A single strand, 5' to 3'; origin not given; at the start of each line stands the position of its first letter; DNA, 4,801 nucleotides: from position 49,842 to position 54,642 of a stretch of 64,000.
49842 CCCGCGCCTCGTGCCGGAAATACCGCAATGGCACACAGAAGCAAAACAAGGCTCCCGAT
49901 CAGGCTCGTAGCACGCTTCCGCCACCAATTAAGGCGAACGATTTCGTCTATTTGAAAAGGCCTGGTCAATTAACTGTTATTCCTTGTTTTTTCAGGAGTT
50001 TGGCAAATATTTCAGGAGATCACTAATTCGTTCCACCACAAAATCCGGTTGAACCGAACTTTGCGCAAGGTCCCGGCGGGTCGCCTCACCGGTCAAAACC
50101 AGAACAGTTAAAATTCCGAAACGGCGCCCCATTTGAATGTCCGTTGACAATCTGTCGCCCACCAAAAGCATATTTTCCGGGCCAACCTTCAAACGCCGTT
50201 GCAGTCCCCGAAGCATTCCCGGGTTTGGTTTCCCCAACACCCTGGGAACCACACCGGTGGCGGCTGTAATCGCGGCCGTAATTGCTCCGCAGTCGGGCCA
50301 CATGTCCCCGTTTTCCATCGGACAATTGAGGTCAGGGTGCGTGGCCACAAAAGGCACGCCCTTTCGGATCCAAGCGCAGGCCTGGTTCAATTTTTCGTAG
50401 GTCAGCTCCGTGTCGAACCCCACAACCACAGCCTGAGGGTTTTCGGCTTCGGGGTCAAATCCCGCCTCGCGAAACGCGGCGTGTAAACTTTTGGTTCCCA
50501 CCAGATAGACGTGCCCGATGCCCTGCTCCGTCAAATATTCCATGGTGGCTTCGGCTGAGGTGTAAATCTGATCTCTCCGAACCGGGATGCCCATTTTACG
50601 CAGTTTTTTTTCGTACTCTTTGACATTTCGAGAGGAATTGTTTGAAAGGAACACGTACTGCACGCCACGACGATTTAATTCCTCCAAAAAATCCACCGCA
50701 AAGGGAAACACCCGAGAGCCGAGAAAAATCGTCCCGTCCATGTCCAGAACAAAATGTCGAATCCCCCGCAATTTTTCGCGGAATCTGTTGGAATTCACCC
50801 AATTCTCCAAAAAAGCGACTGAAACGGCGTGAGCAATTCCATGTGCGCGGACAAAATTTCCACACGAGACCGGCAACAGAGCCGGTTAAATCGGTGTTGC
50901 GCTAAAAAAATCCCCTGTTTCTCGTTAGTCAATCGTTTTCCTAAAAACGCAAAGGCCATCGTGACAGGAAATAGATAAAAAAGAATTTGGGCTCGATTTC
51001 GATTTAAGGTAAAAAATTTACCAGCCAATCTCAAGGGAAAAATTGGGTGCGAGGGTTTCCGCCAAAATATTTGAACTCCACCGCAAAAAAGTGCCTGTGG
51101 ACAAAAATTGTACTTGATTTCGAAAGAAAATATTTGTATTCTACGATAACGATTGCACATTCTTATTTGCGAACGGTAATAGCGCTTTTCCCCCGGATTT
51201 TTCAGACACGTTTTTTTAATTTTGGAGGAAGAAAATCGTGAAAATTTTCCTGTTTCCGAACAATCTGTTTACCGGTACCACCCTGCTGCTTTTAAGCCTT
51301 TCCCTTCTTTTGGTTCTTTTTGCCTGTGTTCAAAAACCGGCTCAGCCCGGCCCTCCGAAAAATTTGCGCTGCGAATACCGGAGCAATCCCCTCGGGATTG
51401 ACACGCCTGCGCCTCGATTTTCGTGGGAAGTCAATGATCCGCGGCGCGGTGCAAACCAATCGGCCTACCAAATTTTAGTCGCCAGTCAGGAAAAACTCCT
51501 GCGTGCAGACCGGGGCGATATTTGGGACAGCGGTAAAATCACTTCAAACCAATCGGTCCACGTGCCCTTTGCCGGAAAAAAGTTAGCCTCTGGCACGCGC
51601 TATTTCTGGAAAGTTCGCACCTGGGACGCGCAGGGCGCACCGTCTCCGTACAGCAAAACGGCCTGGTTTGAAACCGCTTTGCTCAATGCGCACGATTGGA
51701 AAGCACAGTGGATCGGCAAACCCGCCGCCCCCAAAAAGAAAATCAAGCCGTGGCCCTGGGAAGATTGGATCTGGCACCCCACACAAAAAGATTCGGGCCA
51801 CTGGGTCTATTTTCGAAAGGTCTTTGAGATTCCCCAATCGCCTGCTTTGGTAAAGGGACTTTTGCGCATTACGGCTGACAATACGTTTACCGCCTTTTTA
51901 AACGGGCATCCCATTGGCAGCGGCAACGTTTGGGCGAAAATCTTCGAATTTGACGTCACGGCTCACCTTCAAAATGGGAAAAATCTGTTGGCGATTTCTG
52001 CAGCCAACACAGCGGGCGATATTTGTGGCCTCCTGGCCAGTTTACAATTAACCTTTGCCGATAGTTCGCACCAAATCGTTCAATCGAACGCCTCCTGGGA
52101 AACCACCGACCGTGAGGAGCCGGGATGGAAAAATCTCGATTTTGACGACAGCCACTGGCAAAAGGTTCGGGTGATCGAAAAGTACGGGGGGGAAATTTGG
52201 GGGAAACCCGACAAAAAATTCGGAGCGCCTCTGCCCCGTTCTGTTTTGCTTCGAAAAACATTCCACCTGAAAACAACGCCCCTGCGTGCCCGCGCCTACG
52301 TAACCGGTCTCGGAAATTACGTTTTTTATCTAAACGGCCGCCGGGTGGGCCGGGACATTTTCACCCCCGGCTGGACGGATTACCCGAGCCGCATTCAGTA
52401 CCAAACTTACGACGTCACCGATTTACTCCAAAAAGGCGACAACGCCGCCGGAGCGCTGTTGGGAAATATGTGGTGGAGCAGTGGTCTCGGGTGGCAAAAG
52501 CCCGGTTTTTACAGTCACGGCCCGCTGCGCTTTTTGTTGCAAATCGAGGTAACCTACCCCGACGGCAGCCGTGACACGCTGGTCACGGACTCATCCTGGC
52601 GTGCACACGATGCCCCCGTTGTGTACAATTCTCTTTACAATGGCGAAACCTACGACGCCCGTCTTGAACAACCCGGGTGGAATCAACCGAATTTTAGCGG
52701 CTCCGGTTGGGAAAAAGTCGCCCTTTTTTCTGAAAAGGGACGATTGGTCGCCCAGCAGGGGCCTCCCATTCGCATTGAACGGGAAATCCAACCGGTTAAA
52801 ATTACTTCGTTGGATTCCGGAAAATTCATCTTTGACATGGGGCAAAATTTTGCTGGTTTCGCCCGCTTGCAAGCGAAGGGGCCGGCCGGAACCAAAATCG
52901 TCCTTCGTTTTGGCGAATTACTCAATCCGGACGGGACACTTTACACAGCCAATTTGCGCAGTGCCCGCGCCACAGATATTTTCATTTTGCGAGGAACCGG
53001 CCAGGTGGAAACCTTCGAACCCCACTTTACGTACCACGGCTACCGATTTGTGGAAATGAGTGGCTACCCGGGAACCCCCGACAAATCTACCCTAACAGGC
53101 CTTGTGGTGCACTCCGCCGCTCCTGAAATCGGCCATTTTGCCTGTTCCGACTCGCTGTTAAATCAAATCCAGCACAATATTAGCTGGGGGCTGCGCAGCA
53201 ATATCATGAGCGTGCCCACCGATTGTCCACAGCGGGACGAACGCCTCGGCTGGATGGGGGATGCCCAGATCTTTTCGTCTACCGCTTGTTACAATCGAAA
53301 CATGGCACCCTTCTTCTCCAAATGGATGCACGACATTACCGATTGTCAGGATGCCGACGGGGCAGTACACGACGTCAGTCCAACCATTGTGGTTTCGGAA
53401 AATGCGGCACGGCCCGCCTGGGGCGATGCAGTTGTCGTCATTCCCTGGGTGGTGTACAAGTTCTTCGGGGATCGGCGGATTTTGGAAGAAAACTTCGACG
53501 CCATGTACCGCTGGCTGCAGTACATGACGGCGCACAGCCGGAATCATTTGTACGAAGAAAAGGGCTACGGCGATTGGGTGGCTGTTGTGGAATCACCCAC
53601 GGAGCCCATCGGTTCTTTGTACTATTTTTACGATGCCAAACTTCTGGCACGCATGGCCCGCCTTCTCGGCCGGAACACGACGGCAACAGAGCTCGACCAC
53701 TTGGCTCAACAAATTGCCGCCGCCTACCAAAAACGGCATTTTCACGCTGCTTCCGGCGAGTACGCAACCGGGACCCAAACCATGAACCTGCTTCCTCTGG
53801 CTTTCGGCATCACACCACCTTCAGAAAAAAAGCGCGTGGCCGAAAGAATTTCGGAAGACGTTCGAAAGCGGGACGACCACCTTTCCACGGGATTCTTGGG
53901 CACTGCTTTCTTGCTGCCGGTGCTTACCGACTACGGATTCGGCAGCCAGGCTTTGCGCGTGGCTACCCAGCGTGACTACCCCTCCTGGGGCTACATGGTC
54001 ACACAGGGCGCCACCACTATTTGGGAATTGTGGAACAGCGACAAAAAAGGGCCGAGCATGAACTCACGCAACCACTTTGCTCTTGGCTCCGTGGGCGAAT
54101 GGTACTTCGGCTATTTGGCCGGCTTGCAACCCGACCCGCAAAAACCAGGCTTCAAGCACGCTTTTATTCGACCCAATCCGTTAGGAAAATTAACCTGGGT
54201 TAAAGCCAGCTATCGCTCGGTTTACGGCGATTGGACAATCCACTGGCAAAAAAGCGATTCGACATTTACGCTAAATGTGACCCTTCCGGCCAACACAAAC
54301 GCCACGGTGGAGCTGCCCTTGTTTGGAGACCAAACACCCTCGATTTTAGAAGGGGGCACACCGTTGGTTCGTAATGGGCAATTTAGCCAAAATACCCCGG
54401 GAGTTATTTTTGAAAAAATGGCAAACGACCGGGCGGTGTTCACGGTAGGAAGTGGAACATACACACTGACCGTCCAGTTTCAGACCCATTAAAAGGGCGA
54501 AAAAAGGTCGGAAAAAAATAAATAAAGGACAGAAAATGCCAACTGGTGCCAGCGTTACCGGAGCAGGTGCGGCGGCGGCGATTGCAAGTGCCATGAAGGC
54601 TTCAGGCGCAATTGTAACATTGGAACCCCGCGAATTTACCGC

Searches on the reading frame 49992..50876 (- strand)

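Call 8: search_protein_families(library=pfam, proteins=[window:49992-50876:-])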
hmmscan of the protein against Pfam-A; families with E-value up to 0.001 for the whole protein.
window:49992-50876:- (294 aa): 5 families
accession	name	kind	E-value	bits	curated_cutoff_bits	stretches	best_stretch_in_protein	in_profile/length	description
PF13344.12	Hydrolase_6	-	3.8e-27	94.7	27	1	42-140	1-100/101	Haloacid dehalogenase-like hydrolase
PF13242.12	Hydrolase_like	-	5.4e-22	77.9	22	1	213-287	1-75/75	HAD-hyrolase-like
PF00702.32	Hydrolase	-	2e-16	61.4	26.4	1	39-254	1-191/191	haloacid dehalogenase-like hydrolase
PF13419.12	HAD_2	-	2.1e-07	31.7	23.8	1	215-260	134-178/178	Haloacid dehalogenase-like hydrolase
PF09419.16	PGP_phosphatase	-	2.7e-05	24.2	20.4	1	232-260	135-163/168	Mitochondrial PGP phosphatase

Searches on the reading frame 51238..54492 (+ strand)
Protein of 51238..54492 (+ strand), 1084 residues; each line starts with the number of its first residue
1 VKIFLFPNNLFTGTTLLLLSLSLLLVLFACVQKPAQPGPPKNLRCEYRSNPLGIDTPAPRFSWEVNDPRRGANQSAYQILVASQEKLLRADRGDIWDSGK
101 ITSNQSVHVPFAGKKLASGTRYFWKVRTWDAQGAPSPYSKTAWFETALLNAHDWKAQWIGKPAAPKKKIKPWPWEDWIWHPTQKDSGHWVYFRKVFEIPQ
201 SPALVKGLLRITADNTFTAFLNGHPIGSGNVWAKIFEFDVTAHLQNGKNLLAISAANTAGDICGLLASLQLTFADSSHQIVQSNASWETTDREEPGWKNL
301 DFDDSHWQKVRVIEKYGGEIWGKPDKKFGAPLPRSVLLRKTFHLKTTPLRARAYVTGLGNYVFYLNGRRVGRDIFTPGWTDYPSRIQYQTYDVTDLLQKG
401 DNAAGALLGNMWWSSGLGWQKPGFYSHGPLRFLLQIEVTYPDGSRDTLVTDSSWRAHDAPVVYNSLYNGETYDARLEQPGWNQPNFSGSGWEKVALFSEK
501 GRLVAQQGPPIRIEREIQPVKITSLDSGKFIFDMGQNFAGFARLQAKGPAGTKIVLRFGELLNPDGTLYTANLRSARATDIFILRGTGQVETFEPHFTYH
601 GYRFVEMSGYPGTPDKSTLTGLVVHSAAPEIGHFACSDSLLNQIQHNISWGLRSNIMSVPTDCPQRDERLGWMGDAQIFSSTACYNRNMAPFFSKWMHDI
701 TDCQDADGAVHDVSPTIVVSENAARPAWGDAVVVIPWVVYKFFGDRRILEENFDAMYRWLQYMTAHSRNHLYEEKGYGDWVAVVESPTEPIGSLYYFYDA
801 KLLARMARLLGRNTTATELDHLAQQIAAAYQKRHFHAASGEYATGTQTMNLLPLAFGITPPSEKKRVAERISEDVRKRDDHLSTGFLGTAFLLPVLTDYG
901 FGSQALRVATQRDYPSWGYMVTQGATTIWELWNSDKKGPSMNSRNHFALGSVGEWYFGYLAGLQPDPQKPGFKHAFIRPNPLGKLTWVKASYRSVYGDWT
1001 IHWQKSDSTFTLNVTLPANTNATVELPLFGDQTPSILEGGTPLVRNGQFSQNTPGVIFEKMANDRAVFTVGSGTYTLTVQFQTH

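Call 8: search_protein_families(library=pfam, proteins=[window:51238-54492:+])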
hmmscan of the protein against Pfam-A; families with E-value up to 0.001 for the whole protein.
window:51238-54492:+ (1084 aa): 7 families
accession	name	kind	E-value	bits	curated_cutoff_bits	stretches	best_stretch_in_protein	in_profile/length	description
PF17389.8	Bac_rhamnosid6H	-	5.1e-109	365.1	24.5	1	630-958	2-337/339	Bacterial alpha-L-rhamnosidase 6 hairpin glycosidase domain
PF08531.16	Bac_rhamnosid_N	-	8.8e-62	208.4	25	1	349-514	4-171/172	Alpha-L-rhamnosidase N-terminal domain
PF25788.1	Ig_Rha78A_N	-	1.3e-41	141.6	27.4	1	40-150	1-105/105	Rha78A-like, N-terminal immunoglobulin domain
PF05592.18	Bac_rhamnosid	-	2.7e-31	107.9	22.2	1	525-625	3-102/102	Bacterial alpha-L-rhamnosidase concanavalin-like domain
PF17390.7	Bac_rhamnosid_C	-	3.9e-21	75.1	22.1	1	962-1028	1-65/78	Bacterial alpha-L-rhamnosidase C-terminal domain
PF02837.24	Glyco_hydro_2_N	-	0.0002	21.8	28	1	183-254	60-132/169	Glycosyl hydrolases family 2, sugar binding domain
PF22422.2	MGH1-like_GH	-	0.00069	19.7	27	0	794-871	177-264/356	Mannosylglycerate hydrolase MGH1-like glycoside hydrolase domain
